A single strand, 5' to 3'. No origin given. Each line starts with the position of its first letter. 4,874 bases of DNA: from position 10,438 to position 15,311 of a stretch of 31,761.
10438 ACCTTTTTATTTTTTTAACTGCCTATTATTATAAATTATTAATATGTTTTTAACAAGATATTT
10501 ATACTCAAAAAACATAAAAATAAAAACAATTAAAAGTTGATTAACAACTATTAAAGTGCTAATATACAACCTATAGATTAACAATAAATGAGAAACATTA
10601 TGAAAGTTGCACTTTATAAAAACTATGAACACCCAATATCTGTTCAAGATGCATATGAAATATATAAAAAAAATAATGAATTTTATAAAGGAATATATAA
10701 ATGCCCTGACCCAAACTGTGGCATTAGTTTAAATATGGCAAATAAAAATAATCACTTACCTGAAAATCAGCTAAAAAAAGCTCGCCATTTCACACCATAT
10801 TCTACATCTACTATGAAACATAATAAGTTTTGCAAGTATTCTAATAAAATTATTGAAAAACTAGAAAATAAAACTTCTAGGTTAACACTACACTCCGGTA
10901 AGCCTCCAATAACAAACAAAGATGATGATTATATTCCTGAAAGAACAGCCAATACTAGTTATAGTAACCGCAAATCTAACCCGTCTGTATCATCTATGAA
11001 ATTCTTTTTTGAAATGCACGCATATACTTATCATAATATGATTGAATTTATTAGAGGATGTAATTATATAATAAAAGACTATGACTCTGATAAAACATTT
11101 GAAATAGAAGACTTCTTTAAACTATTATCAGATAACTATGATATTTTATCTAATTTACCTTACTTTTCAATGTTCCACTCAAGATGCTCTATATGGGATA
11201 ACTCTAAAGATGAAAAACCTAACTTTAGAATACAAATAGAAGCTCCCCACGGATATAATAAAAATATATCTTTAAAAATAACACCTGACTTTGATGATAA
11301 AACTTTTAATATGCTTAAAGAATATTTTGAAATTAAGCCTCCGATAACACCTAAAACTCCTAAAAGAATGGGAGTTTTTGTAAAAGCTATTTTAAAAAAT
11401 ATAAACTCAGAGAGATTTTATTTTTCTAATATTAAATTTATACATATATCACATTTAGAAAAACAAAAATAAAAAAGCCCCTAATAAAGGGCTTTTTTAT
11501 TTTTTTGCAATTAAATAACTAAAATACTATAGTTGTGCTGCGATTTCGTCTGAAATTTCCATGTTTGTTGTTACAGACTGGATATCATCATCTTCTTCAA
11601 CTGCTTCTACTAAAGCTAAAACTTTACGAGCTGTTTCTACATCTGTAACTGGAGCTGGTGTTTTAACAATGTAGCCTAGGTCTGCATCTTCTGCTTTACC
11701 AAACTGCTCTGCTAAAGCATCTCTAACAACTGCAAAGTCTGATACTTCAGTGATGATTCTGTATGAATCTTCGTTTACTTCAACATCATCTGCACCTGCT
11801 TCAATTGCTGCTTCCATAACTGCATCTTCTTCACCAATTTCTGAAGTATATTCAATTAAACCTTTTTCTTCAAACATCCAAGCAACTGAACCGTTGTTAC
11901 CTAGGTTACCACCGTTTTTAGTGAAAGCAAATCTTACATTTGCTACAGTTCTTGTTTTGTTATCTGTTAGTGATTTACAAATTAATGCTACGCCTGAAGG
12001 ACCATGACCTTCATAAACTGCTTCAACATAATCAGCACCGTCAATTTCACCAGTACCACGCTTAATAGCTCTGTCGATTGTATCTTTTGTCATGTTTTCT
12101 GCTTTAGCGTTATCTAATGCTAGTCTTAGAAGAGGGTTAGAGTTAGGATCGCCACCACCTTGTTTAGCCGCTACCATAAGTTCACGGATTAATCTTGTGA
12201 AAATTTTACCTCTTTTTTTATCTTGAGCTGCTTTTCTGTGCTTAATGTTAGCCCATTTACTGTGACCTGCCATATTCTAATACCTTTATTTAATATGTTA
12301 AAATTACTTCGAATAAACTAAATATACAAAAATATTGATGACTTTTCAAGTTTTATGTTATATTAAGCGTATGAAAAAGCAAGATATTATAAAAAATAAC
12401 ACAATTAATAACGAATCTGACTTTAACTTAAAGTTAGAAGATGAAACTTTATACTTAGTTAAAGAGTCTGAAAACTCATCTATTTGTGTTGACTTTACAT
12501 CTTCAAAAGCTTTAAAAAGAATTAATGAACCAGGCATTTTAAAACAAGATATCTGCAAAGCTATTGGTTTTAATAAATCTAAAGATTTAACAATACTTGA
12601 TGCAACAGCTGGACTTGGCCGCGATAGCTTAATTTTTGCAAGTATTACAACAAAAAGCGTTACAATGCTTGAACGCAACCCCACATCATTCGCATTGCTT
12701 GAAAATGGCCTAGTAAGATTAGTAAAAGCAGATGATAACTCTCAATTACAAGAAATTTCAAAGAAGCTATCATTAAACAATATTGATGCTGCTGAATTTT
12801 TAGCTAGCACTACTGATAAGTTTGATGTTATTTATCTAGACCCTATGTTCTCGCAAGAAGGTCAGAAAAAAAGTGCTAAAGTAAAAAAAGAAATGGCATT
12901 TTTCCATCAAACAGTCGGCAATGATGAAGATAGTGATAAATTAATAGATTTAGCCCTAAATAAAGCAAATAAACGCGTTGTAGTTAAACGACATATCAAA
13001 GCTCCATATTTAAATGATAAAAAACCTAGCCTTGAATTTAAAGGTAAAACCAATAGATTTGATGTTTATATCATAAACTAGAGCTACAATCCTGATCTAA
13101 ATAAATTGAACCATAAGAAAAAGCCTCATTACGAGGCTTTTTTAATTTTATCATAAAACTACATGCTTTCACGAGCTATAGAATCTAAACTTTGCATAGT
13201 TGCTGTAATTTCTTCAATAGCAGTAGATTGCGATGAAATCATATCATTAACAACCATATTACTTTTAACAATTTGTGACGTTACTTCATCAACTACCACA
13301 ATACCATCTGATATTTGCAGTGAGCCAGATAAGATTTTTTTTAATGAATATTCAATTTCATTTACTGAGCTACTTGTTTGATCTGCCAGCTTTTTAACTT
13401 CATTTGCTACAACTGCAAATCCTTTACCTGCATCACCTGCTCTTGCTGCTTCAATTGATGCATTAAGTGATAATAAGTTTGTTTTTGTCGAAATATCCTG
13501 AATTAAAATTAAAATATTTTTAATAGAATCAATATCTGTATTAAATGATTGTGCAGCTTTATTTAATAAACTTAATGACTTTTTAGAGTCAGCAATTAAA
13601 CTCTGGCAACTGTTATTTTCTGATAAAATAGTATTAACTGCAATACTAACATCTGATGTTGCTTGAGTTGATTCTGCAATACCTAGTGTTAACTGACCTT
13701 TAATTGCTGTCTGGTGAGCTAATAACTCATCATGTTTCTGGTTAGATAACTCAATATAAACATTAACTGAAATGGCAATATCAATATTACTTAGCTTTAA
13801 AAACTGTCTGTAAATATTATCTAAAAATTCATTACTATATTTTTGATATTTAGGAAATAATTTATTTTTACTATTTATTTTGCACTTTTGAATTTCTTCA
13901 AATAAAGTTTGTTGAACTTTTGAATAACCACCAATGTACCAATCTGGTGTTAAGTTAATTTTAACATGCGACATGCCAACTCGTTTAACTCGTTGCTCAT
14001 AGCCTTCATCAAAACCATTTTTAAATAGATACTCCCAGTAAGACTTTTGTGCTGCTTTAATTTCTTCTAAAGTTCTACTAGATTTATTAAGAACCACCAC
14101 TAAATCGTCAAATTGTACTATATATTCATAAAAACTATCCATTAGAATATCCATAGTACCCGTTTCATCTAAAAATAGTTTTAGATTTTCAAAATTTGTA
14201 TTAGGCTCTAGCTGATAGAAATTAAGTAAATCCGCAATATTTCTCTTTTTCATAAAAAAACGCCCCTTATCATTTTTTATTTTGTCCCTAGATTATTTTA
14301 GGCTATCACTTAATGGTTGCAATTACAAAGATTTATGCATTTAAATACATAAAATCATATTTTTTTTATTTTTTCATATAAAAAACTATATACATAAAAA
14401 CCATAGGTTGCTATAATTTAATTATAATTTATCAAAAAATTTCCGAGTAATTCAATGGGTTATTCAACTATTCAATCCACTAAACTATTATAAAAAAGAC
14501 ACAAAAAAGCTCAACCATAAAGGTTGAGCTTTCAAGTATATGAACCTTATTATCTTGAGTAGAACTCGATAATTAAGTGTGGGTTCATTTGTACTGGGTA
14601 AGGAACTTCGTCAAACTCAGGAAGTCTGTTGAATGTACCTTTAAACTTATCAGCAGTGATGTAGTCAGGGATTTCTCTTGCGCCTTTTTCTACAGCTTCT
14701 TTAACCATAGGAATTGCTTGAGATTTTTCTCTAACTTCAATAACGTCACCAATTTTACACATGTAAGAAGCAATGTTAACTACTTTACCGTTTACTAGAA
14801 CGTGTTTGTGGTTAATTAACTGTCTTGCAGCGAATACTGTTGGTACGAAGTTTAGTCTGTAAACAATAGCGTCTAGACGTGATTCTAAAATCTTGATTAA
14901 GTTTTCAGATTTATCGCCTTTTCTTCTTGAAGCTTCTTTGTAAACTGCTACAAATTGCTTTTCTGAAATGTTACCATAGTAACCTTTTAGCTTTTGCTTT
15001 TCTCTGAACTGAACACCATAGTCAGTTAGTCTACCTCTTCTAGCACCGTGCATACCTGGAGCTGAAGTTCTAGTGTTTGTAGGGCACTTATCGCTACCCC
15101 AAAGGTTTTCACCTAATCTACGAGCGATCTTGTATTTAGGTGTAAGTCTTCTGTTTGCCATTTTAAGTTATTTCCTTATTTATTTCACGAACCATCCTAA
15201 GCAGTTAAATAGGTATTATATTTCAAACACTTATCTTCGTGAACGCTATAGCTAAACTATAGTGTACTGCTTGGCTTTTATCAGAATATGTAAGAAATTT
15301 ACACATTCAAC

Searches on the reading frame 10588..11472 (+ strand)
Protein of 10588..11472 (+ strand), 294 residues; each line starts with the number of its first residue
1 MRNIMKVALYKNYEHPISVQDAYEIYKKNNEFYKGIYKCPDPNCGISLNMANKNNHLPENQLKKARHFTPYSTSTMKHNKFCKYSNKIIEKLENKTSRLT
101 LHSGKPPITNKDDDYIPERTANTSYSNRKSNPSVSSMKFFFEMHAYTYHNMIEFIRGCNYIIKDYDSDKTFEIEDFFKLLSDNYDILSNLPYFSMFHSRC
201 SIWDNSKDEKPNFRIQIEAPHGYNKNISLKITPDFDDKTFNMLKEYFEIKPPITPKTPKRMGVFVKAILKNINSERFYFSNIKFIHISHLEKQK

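Call 5: search_protein_families(library=pfam, proteins=[window:10588-11472:+], max_evalue=0.01)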
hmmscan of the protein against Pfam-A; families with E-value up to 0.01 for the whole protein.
window:10588-11472:+ (294 aa): 1 family
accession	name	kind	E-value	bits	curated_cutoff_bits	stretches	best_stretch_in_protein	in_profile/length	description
PF14438.12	SM-ATX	-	0.0065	17.1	29.8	0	24-56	17-51/81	Ataxin 2 SM domain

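Call 29: search_protein_families(library=ncbifam, proteins=[window:10588-11472:+], max_evalue=0.01)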
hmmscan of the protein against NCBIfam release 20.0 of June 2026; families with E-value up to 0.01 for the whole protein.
window:10588-11472:+ (294 aa): 0 families

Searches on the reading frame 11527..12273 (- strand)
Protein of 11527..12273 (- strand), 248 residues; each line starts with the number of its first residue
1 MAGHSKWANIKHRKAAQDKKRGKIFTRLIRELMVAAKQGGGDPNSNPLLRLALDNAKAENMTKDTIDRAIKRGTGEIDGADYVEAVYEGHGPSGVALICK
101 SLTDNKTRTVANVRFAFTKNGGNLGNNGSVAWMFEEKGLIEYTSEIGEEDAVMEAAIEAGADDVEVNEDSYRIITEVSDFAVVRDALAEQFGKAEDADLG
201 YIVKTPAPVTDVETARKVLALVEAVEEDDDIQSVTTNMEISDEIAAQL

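Call 6: search_protein_families(library=pfam, proteins=[window:11527-12273:-], max_evalue=0.01)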
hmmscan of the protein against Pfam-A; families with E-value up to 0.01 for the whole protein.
window:11527-12273:- (248 aa): 2 families
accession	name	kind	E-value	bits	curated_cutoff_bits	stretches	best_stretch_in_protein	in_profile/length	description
PF01709.26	Transcrip_reg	-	8.1e-53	178.8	27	1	82-238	1-160/160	TACO1/YebC second and third domain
PF20772.2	TACO1_YebC_N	-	1.3e-34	118.9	36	1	5-76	1-73/73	TACO1/YebC protein N-terminal domain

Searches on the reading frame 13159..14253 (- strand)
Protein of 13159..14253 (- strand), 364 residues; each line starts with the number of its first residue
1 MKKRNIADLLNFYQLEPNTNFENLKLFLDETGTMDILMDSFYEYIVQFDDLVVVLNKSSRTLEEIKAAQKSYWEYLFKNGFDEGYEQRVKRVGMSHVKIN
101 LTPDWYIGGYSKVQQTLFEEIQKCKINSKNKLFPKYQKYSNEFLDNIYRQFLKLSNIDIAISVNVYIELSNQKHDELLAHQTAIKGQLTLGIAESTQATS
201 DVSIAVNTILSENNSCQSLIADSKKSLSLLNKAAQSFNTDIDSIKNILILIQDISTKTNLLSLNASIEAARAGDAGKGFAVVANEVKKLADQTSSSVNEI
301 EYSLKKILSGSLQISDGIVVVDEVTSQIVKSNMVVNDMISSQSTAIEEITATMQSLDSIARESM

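Call 6: search_protein_families(library=pfam, proteins=[window:13159-14253:-], max_evalue=0.01)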
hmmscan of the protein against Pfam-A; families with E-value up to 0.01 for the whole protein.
window:13159-14253:- (364 aa): 3 families
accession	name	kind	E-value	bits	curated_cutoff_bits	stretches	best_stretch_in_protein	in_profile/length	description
PF00015.26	MCPsignal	-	6.1e-26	91.7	34.6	1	224-359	15-150/172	Methyl-accepting chemotaxis protein (MCP) signalling domain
PF11563.14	Protoglobin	-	1.2e-23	84.3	25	1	36-168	35-154/158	Protoglobin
PF05929.16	Phage_GPO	-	0.00049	20.2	33.6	0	159-248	155-244/268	Phage capsid scaffolding protein (GPO) serine peptidase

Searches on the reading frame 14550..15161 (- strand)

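Call 6: search_protein_families(library=pfam, proteins=[window:14550-15161:-], max_evalue=0.01)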
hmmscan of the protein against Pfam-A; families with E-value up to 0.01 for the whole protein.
window:14550-15161:- (203 aa): 2 families
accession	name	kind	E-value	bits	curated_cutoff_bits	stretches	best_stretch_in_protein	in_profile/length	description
PF00163.24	Ribosomal_S4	-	3.2e-24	85.9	23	1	6-93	3-95/95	Ribosomal protein S4/S9 N-terminal domain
PF01479.30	S4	-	4.2e-18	65.2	22.8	1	95-141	2-48/48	S4 domain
